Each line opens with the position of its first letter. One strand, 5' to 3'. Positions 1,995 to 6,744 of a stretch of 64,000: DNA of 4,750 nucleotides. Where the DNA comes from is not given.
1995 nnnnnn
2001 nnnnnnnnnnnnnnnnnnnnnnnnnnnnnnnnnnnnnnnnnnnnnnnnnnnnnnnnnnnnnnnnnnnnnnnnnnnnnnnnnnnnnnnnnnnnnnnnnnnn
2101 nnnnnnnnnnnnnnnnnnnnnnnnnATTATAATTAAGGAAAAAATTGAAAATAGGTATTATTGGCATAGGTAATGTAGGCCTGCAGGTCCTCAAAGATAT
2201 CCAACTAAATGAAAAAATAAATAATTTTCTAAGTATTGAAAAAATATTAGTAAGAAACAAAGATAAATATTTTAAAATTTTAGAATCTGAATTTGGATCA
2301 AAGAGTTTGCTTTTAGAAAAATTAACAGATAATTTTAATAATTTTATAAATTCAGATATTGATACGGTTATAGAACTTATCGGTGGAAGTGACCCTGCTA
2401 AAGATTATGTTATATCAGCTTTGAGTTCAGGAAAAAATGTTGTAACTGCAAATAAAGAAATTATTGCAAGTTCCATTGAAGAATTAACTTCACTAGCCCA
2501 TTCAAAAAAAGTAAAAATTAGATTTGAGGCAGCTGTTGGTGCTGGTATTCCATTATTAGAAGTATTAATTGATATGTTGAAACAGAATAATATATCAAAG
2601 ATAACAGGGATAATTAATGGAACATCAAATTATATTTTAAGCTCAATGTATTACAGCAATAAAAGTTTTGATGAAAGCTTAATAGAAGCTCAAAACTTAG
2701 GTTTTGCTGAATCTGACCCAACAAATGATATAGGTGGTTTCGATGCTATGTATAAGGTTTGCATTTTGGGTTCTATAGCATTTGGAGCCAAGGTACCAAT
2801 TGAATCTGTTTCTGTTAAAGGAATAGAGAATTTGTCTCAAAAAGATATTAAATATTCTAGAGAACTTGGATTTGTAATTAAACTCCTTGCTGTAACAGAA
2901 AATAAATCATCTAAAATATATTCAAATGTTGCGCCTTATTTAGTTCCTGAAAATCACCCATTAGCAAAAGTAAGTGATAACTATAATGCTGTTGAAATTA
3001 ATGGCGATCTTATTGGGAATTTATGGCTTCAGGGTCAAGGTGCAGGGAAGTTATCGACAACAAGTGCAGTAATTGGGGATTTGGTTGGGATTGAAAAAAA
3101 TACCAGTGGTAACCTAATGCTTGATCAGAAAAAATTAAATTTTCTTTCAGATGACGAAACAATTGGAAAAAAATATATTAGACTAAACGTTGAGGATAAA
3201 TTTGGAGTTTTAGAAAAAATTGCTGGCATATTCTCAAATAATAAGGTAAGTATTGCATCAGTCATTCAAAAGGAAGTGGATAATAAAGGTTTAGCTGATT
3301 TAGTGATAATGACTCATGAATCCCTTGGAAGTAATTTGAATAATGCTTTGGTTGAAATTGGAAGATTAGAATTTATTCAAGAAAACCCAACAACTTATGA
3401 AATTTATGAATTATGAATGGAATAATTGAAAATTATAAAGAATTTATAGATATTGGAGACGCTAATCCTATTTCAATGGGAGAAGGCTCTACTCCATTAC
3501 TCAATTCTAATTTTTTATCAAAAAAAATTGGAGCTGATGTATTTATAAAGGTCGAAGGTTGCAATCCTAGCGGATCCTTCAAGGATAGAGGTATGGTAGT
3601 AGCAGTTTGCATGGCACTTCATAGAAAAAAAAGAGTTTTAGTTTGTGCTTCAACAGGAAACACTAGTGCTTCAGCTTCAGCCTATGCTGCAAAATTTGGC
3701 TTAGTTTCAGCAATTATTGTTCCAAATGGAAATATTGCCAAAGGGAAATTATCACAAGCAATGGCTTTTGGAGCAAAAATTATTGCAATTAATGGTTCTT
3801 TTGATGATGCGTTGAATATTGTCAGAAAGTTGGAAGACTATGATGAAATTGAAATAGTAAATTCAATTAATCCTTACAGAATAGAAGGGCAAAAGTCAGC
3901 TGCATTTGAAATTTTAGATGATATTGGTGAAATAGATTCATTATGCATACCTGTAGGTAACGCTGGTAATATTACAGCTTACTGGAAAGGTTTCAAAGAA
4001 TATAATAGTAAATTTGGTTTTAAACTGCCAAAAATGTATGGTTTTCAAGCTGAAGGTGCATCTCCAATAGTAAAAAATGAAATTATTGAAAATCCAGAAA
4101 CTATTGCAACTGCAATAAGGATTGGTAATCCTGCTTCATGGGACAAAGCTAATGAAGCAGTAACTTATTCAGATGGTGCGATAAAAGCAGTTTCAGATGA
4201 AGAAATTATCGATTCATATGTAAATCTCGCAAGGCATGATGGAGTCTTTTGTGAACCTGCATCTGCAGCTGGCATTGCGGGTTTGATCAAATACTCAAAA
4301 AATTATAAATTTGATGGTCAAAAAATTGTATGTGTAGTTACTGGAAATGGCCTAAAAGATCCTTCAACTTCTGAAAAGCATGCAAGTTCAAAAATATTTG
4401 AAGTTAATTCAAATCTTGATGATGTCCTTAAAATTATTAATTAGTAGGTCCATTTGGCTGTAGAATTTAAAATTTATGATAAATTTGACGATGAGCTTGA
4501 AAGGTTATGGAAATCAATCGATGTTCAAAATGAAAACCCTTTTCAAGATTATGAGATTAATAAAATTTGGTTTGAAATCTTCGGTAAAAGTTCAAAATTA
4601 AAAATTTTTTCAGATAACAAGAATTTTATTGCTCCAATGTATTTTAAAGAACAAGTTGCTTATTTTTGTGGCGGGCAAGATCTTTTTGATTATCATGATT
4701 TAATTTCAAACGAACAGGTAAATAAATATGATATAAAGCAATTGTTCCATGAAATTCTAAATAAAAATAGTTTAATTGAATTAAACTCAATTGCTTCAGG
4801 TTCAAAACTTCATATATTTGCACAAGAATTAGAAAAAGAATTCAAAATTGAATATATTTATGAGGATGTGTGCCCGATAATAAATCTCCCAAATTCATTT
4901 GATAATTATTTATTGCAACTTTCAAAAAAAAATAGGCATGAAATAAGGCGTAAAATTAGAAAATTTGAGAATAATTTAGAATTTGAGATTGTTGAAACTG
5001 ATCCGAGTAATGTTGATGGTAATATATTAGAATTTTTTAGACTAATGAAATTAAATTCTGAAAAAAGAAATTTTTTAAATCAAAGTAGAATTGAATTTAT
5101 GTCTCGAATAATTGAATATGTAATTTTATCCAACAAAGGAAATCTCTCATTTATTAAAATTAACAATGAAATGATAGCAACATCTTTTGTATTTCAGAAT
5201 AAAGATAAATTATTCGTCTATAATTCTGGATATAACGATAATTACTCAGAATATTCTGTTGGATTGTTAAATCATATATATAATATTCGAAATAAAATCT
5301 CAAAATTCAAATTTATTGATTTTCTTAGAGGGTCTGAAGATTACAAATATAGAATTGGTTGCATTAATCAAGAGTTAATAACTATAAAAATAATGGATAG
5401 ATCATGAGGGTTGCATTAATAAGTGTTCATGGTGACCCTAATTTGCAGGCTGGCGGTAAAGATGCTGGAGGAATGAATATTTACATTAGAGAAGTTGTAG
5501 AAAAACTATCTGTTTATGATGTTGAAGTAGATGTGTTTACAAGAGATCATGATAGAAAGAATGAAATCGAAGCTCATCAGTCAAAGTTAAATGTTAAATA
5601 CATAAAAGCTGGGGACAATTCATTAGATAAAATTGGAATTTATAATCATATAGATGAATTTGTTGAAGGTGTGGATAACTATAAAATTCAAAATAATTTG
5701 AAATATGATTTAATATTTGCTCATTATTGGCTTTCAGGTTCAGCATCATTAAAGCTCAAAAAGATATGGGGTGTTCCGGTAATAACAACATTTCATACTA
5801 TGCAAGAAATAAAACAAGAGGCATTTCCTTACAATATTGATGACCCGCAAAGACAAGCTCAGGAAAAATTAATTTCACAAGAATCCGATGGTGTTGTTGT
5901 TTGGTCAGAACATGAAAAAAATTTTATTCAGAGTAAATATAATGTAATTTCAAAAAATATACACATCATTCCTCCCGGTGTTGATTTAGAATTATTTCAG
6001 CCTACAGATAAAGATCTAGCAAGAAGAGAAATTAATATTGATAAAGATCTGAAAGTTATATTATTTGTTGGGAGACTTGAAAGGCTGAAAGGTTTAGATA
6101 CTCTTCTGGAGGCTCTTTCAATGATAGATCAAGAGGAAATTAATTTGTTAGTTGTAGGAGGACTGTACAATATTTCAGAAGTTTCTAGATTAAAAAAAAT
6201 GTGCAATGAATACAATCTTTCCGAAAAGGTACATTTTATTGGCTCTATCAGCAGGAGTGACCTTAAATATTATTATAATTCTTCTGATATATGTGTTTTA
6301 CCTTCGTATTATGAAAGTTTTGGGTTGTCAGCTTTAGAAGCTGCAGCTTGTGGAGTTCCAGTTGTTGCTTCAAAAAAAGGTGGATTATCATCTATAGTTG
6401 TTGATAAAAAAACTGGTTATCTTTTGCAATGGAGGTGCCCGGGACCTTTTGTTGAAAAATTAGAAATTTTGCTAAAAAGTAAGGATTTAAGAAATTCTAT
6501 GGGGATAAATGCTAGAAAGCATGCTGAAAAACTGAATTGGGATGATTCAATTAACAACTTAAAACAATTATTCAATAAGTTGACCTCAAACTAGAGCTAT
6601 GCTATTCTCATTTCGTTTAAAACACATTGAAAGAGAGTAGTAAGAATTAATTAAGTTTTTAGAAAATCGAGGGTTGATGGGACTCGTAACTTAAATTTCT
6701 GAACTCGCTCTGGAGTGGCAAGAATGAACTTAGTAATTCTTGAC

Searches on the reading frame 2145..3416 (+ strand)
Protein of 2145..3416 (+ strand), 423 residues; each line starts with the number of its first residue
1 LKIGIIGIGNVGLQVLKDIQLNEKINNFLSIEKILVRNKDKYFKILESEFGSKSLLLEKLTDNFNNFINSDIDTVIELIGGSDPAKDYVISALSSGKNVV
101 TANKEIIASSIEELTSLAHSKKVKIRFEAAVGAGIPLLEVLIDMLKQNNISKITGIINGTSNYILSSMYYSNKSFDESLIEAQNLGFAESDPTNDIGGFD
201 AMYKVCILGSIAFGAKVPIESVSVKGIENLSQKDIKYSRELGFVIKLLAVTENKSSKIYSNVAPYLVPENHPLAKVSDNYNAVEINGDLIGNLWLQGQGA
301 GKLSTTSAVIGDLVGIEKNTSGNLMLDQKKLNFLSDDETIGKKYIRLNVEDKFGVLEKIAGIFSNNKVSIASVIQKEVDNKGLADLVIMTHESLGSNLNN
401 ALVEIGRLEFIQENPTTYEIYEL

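Call 52: search_protein_families(library=pfam, proteins=[window:2145-3416:+], max_evalue=0.00001)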
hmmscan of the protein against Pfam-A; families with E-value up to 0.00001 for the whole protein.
window:2145-3416:+ (423 aa): 4 families
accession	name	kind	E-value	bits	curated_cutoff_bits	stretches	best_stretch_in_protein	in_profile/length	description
PF00742.24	Homoserine_dh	-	1.1e-56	191.9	22.9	1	136-314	1-173/173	Homoserine dehydrogenase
PF03447.22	NAD_binding_3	-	8.3e-12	46.3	24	1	7-128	1-116/116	Homoserine dehydrogenase, NAD binding domain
PF01842.31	ACT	-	7.4e-07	29.3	27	1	344-392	2-48/66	ACT domain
PF22629.2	ACT_AHAS_ss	-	7.9e-06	26.4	27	0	346-392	2-48/67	AHAS small subunit-like ACT domain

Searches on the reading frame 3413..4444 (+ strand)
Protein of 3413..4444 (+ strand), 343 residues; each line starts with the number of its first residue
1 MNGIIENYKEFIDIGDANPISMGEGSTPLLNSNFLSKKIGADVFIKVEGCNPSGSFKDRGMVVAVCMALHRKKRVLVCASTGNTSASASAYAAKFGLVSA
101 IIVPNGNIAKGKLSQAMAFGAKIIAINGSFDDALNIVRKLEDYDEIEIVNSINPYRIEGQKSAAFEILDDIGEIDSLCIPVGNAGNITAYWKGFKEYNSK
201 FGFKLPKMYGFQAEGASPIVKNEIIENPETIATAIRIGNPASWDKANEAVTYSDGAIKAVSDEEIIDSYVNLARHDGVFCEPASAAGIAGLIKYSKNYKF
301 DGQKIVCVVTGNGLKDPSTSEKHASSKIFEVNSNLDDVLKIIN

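Call 52: search_protein_families(library=pfam, proteins=[window:3413-4444:+], max_evalue=0.00001)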
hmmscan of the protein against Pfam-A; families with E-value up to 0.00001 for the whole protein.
window:3413-4444:+ (343 aa): 1 family
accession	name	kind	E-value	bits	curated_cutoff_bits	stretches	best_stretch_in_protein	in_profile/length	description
PF00291.31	PALP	-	1.8e-69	234.8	35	1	20-311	1-295/295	Pyridoxal-phosphate dependent enzyme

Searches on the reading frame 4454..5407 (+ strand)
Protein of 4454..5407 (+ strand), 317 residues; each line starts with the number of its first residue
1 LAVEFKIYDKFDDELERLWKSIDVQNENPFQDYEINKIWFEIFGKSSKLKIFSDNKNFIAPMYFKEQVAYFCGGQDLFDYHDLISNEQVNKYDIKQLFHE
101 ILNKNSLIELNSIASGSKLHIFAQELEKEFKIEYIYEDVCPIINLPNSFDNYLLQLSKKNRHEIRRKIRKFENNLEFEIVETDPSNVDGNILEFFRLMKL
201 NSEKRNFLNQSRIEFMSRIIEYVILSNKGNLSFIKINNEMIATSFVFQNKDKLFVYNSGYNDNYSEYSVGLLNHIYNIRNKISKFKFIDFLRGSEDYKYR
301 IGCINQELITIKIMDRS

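Call 53: search_protein_families(library=pfam, proteins=[window:4454-5407:+], max_evalue=0.00001)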
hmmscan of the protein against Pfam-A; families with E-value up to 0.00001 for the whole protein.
window:4454-5407:+ (317 aa): 2 families
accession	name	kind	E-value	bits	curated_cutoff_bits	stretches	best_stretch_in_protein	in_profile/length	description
PF13480.13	Acetyltransf_6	-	7.2e-15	55.8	22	1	158-298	1-142/143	Acetyltransferase (GNAT) domain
PF04339.18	FemAB_like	-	4.5e-06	26.5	27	1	147-255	170-276/369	Peptidogalycan biosysnthesis/recognition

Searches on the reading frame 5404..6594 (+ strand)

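Call 52: search_protein_families(library=pfam, proteins=[window:5404-6594:+], max_evalue=0.00001)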
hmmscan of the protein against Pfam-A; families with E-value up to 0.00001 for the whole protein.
window:5404-6594:+ (396 aa): 6 families
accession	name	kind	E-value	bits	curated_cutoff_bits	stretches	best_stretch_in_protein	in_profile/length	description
PF00534.26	Glycos_transf_1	-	2.6e-47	161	26.4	1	203-373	2-172/172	Glycosyl transferases group 1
PF13692.12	Glyco_trans_1_4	-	6e-33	114.5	27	1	217-358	2-141/142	Glycosyl transferases group 1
PF13439.12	Glyco_transf_4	-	8.2e-23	81.7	28.5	1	22-196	2-169/170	Glycosyltransferase Family 4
PF20706.3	GT4-conflict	-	2.9e-20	73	26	1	20-334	10-322/385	Family 4 Glycosyltransferase in conflict systems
PF13579.12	Glyco_trans_4_4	-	8.1e-15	55.9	29.7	1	22-192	1-158/158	Glycosyl transferase 4-like domain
PF13524.12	Glyco_trans_1_2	-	2.9e-07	31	25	1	245-375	14-130/144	Glycosyl transferase-like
